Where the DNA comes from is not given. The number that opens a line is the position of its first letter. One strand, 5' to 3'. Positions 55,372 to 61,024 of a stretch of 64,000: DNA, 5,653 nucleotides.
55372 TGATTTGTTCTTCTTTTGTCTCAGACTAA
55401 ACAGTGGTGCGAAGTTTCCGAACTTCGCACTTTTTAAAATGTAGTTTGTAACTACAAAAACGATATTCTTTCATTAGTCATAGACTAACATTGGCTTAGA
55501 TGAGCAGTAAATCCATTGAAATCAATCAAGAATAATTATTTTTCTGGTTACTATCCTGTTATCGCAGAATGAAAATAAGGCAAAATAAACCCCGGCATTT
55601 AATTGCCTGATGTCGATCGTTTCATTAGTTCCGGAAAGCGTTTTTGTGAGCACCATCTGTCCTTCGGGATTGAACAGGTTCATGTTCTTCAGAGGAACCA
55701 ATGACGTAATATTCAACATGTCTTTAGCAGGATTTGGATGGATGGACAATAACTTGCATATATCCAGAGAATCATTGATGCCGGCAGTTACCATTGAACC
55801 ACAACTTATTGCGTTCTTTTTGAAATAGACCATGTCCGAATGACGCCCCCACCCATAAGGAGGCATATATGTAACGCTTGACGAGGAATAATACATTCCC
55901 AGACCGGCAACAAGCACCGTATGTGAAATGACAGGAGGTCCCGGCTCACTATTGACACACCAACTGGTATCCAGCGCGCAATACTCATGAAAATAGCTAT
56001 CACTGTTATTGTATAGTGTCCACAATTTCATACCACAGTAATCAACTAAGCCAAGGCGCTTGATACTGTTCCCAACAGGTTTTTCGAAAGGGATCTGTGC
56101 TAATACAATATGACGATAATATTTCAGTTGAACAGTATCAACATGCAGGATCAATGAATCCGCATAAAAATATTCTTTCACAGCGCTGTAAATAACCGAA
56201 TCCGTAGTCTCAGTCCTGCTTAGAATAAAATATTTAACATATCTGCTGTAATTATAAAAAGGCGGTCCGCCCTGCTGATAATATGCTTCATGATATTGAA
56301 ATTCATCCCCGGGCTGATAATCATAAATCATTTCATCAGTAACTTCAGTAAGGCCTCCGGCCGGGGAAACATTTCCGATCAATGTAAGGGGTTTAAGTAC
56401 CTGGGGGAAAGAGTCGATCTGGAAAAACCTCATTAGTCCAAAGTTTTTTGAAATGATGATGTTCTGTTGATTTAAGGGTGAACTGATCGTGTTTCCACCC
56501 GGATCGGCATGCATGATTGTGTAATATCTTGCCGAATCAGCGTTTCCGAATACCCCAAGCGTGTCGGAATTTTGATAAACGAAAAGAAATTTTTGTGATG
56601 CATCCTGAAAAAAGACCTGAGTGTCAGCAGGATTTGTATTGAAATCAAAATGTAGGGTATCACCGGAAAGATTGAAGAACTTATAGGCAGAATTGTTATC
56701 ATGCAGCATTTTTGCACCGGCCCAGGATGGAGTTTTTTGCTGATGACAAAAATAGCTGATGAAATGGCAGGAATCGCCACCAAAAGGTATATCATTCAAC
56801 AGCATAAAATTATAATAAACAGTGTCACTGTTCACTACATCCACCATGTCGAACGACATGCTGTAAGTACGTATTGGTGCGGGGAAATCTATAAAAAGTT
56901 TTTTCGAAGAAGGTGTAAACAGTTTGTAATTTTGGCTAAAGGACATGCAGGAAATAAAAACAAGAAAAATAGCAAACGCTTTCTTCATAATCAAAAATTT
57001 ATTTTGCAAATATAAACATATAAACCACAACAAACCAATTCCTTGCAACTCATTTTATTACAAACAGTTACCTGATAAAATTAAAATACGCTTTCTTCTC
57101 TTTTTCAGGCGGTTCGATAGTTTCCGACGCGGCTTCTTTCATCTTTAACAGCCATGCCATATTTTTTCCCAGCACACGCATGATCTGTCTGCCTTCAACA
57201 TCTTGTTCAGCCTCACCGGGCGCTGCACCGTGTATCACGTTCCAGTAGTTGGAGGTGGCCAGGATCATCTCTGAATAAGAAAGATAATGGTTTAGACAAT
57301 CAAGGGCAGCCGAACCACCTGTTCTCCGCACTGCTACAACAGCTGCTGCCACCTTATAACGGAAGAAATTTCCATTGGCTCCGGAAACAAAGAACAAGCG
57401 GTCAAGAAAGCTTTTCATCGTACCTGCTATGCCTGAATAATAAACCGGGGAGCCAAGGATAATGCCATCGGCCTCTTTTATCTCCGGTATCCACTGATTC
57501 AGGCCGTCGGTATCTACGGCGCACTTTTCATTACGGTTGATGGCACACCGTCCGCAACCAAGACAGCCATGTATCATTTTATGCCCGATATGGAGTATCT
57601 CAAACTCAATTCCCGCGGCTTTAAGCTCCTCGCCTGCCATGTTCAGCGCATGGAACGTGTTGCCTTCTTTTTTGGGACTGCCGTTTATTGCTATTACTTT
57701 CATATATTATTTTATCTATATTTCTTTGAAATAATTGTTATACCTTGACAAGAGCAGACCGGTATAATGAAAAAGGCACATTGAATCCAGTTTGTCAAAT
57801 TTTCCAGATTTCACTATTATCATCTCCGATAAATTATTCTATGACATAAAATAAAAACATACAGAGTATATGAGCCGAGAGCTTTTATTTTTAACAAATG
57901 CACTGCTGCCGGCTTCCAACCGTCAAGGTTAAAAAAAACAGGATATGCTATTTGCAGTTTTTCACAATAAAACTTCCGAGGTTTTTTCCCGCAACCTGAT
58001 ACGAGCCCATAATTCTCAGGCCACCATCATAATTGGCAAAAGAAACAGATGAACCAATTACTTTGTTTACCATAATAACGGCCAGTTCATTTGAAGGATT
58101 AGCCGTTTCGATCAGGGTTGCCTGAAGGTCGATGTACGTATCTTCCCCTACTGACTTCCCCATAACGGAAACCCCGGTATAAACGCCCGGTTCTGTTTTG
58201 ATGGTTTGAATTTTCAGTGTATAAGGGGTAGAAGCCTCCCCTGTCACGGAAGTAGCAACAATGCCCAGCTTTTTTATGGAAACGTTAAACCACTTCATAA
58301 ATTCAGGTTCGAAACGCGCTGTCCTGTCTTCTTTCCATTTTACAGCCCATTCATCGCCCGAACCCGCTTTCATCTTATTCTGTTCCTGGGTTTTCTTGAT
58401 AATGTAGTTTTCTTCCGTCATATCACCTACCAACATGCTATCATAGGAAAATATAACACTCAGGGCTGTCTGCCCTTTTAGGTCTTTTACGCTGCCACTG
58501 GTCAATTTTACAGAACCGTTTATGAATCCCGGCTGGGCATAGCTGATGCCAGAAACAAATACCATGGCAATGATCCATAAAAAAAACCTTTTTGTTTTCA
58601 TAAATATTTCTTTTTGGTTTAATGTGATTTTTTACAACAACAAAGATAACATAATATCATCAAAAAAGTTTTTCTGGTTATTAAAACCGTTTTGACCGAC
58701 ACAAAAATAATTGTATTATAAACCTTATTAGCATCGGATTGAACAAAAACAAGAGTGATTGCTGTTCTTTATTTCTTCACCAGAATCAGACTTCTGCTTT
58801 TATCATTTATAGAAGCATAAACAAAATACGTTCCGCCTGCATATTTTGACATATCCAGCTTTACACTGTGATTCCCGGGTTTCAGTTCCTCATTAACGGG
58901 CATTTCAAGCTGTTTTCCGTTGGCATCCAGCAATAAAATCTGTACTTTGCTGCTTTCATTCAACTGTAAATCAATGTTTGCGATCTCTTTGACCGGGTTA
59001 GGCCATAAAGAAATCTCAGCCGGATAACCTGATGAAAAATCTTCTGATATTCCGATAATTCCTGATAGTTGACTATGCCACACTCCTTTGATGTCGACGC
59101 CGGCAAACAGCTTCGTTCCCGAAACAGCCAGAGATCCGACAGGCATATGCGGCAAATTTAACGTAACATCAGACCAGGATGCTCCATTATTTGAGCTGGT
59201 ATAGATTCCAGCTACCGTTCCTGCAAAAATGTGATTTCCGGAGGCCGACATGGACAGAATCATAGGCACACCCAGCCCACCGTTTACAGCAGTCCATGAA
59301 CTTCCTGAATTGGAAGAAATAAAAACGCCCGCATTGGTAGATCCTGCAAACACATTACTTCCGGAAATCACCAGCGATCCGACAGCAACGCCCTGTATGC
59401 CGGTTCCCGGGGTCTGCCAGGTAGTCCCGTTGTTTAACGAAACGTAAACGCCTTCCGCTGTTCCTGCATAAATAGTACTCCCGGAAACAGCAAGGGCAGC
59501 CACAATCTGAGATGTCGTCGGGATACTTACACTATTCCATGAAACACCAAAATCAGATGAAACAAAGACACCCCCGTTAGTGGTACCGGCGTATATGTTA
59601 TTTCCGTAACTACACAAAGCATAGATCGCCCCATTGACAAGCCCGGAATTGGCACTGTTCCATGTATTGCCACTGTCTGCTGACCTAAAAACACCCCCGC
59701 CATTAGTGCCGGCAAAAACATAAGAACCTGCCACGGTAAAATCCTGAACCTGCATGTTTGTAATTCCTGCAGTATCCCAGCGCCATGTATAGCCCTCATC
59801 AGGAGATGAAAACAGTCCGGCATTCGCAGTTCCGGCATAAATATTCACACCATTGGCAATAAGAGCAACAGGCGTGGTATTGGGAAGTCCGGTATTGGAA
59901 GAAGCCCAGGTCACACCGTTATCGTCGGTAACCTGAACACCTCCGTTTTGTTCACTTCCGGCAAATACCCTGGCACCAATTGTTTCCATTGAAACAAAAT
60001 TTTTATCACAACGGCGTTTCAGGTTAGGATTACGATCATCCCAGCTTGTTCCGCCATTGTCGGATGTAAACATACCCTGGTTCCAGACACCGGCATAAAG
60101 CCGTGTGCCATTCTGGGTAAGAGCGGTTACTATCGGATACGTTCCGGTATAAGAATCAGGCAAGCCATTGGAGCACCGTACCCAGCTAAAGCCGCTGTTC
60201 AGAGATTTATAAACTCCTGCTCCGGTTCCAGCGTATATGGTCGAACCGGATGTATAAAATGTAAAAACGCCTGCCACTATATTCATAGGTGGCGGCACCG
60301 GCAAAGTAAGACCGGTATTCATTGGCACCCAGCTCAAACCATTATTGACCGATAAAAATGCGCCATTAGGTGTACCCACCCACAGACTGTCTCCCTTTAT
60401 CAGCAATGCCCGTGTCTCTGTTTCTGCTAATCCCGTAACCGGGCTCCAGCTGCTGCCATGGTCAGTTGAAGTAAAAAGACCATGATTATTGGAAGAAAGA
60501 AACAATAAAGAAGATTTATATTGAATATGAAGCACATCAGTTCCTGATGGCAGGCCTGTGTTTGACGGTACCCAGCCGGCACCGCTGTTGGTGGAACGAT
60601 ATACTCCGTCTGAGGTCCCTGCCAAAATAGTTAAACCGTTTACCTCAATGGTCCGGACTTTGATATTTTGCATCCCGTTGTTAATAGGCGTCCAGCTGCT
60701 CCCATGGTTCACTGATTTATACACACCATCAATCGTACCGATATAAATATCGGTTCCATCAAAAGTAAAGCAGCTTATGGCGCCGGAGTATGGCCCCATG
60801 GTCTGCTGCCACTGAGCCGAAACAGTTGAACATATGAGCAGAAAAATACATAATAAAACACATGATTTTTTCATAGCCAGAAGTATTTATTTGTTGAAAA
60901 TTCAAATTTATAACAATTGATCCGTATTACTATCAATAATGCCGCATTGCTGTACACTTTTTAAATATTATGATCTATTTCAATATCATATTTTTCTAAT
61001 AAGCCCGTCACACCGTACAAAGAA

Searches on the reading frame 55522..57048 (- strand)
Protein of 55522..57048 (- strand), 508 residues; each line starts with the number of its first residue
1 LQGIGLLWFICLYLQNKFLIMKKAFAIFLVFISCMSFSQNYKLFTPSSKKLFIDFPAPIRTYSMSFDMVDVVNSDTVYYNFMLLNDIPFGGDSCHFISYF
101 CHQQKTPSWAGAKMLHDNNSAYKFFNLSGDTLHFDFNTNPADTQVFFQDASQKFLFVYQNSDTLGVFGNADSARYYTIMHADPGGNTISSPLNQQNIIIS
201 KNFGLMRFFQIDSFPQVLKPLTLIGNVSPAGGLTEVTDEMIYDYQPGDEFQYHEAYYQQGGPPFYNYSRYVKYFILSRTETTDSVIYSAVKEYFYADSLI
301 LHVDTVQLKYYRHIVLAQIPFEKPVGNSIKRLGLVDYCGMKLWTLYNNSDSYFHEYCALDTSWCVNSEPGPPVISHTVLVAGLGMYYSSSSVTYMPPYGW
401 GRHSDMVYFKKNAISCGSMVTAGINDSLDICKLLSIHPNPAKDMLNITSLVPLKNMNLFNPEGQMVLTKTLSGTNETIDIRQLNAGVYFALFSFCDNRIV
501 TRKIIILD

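Call 12: search_protein_families(library=pfam, proteins=[window:55522-57048:-], max_evalue=0.001)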
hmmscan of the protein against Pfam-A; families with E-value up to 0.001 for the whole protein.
window:55522-57048:- (508 aa): 1 family
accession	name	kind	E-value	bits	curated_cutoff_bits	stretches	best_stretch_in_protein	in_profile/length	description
PF18962.6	Por_Secre_tail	-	3.3e-11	43.8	27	1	436-506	1-75/75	Secretion system C-terminal sorting domain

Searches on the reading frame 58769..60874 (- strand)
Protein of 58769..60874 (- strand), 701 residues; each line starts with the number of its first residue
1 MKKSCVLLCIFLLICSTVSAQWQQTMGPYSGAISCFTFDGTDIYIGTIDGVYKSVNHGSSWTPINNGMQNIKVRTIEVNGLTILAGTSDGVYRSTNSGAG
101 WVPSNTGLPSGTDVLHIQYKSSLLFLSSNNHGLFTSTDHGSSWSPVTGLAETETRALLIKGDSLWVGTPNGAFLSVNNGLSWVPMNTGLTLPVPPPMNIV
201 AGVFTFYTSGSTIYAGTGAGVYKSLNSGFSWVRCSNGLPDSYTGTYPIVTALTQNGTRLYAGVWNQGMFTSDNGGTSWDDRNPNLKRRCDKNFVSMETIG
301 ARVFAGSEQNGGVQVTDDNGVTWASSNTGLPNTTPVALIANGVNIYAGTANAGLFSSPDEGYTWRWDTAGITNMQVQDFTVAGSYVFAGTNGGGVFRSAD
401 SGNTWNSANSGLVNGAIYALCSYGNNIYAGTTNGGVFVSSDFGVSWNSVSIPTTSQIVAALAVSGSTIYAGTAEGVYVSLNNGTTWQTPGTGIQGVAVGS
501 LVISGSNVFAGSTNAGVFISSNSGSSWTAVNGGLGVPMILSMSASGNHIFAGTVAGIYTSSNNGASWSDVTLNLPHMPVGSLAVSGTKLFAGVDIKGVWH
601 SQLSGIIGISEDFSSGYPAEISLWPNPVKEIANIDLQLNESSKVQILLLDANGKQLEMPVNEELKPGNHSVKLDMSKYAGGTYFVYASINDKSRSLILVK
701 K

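Call 12: search_protein_families(library=pfam, proteins=[window:58769-60874:-], max_evalue=0.001)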
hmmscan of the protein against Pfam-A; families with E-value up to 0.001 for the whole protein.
window:58769-60874:- (701 aa): 5 families
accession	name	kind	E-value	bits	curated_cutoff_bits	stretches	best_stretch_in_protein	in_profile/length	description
PF15902.12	Sortilin-Vps10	-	3.4e-21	76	33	2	395-493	3-116/446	Sortilin, neurotensin receptor 3,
PF18962.6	Por_Secre_tail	-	3.8e-10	40.3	27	1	623-692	1-67/75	Secretion system C-terminal sorting domain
PF19755.4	DUF6242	-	2.1e-09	38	29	0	375-446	144-217/217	Domain of unknown function (DUF6242)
PF02012.26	BNR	-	2.5e-06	27.1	27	0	134-145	1-12/12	BNR/Asp-box repeat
PF13088.12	BNR_2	-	0.00011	22.1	31.4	0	108-152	59-103/277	BNR repeat-like domain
